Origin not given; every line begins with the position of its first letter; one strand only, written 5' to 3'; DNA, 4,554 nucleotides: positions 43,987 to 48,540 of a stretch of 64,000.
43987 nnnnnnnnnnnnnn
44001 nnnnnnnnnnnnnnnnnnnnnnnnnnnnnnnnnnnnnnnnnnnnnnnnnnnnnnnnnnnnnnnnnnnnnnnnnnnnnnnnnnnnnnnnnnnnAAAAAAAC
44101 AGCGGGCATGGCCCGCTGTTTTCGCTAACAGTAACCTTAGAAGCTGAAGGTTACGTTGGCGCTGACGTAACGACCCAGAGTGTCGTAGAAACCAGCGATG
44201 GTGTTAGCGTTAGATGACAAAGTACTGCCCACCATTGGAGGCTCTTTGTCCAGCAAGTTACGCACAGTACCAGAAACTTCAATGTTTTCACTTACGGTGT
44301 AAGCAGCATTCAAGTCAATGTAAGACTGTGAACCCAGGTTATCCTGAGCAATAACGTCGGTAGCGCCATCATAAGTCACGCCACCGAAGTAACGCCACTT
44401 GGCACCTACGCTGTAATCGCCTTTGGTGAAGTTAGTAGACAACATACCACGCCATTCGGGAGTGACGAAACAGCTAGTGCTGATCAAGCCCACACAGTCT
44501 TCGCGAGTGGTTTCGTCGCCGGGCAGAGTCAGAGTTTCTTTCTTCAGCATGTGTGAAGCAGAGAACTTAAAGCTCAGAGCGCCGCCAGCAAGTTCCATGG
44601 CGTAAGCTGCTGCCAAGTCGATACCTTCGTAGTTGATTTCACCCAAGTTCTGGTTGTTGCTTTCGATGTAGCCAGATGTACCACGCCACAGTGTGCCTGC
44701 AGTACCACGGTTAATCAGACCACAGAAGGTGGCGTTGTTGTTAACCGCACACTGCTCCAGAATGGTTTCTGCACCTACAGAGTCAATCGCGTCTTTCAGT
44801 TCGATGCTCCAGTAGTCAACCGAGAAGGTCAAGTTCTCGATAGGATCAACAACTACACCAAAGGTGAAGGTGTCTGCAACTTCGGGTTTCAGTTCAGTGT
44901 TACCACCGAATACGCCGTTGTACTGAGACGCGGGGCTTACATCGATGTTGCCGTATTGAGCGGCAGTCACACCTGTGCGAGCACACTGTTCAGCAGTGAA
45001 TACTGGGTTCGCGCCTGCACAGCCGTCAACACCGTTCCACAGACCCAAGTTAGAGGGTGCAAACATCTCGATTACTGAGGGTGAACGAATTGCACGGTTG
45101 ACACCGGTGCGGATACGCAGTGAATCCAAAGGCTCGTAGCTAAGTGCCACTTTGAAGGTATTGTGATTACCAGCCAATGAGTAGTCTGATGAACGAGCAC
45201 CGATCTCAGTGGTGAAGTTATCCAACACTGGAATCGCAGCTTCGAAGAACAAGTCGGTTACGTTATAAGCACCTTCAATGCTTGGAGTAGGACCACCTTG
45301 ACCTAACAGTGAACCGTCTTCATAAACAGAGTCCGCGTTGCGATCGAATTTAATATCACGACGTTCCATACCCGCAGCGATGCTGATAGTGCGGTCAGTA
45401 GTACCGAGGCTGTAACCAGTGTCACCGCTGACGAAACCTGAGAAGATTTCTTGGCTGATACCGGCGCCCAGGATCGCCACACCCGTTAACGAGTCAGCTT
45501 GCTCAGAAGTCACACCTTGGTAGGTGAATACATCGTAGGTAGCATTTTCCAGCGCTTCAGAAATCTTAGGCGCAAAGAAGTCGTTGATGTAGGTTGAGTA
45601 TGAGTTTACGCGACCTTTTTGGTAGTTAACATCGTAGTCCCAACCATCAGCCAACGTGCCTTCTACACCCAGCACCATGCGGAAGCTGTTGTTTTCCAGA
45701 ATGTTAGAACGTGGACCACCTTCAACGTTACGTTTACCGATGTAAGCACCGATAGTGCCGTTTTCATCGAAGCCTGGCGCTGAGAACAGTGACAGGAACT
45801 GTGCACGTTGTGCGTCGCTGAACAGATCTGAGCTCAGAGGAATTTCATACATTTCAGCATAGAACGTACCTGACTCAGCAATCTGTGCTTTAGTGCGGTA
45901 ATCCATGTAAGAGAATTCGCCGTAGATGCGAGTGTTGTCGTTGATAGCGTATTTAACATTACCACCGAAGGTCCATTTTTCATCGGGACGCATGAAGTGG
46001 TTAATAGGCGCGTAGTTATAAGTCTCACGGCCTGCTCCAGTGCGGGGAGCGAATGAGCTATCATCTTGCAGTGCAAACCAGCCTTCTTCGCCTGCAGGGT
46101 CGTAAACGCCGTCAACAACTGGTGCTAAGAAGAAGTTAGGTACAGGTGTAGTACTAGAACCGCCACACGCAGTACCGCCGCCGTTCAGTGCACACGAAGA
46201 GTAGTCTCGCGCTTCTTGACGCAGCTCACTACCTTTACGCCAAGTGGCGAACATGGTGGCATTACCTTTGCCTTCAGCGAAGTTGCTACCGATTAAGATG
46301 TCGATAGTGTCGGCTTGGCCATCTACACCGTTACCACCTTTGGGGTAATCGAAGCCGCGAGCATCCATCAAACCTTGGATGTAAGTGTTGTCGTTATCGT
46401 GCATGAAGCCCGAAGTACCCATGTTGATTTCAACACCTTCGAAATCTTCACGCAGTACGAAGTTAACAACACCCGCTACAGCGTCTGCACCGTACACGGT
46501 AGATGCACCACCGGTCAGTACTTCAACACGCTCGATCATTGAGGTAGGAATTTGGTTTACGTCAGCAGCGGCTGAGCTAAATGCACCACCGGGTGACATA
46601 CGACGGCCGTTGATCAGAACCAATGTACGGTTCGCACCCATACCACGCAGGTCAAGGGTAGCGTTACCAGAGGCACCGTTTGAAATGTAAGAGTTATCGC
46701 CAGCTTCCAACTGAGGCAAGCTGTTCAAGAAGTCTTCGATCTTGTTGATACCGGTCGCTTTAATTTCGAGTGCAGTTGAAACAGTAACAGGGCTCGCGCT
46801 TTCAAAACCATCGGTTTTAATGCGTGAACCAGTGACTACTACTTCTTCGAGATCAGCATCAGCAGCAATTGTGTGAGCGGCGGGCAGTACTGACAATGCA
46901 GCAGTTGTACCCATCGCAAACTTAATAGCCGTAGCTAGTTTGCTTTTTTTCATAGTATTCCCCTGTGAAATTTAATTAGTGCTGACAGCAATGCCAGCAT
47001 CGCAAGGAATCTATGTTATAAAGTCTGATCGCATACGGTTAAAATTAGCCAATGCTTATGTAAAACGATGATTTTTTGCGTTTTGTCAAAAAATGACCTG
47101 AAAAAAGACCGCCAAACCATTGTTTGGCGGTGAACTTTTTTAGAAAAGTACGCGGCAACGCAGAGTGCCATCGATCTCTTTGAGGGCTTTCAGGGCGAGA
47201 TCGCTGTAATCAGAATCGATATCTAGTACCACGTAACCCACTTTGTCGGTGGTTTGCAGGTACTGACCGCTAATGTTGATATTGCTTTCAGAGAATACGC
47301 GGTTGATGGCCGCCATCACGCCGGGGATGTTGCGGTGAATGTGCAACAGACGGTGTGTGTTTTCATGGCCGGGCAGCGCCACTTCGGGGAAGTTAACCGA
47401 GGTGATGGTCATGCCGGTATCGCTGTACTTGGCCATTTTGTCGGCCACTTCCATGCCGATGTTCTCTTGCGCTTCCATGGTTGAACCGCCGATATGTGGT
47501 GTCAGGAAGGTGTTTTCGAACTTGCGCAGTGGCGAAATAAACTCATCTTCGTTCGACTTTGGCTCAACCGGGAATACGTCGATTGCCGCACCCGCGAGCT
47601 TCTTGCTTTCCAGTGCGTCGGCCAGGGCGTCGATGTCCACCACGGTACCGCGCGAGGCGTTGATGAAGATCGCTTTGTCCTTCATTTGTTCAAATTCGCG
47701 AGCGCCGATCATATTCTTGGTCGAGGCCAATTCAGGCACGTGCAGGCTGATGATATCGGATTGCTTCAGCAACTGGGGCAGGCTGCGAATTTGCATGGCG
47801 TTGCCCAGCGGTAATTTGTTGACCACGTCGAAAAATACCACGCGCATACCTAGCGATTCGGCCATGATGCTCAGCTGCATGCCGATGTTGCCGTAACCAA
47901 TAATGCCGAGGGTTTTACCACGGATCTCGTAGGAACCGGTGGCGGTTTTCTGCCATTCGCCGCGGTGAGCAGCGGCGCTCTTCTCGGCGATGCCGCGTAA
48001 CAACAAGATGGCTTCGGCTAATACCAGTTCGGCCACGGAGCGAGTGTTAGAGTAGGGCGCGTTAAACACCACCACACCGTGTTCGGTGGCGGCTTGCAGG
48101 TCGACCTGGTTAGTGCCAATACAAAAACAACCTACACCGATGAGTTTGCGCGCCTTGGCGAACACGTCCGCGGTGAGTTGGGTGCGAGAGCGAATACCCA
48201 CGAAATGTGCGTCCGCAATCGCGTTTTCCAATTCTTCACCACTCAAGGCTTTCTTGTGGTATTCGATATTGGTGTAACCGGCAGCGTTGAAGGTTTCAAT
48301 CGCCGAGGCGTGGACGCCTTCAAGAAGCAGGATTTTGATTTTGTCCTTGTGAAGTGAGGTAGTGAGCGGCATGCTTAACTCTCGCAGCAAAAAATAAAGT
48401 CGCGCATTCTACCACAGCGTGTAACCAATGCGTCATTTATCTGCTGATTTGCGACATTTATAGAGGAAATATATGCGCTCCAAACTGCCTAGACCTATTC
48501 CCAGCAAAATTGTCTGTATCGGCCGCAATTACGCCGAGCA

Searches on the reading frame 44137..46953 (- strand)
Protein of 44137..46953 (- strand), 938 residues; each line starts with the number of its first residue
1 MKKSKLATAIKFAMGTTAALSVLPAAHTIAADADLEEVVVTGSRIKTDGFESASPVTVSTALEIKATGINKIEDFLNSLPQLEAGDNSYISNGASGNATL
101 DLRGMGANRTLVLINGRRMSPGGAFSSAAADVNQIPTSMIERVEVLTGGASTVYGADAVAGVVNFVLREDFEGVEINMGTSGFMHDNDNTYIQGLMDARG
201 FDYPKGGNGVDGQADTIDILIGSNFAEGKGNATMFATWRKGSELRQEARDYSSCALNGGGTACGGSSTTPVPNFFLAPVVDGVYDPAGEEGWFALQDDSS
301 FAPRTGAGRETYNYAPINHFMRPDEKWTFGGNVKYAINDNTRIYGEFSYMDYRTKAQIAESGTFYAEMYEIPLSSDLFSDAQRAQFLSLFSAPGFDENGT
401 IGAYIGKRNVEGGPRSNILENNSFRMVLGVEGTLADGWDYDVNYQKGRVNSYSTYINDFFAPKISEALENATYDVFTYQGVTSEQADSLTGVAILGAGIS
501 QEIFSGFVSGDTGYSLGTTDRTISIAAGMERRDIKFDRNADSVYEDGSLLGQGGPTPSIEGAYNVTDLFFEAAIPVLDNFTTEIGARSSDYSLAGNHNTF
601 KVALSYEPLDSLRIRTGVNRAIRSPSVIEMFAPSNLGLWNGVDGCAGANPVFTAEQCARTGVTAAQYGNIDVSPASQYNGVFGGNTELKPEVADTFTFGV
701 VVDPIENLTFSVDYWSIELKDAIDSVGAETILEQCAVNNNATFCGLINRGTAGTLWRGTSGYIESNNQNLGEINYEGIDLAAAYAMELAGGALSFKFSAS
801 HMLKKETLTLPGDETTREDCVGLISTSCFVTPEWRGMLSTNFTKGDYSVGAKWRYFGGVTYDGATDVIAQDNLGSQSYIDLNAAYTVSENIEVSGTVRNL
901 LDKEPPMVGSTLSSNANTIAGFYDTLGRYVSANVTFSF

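Call 11: search_protein_families(library=pfam, proteins=[window:44137-46953:-], max_evalue=0.001)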
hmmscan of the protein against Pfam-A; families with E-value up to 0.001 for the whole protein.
window:44137-46953:- (938 aa): 3 families
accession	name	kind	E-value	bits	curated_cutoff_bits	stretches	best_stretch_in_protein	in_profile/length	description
PF00593.30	TonB_dep_Rec_b-barrel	-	8.9e-34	118.5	27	1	400-900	39-436/436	TonB dependent receptor-like, beta-barrel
PF07715.20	Plug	-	1.8e-22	80.3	23.9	1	51-162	4-107/107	TonB-dependent Receptor Plug Domain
PF13505.12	OMP_b-brl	-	0.00079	20.1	28.7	1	312-449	28-155/175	Outer membrane protein beta-barrel domain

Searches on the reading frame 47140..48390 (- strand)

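Call 11: search_protein_families(library=pfam, proteins=[window:47140-48390:-], max_evalue=0.001)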
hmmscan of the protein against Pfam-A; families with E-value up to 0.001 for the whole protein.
window:47140-48390:- (416 aa): 6 families
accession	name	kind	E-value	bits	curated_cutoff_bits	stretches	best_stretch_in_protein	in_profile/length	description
PF02826.25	2-Hacid_dh_C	-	8.3e-51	172.3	25.1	1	127-301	4-178/178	D-isomer specific 2-hydroxyacid dehydrogenase, NAD binding domain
PF00389.36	2-Hacid_dh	-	3.1e-35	121.2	24.6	1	20-333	1-134/134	D-isomer specific 2-hydroxyacid dehydrogenase, catalytic domain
PF22629.2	ACT_AHAS_ss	-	5.5e-15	55.7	27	1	348-411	1-67/67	AHAS small subunit-like ACT domain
PF00670.27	AdoHcyase_NAD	-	3e-05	24.6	27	1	156-258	21-123/162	S-adenosyl-L-homocysteine hydrolase, NAD binding domain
PF03446.21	NAD_binding_2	-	0.00016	22.1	21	1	161-265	2-112/161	NAD binding domain of 6-phosphogluconate dehydrogenase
PF01842.31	ACT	-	0.00023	21.3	27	0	352-394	7-50/66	ACT domain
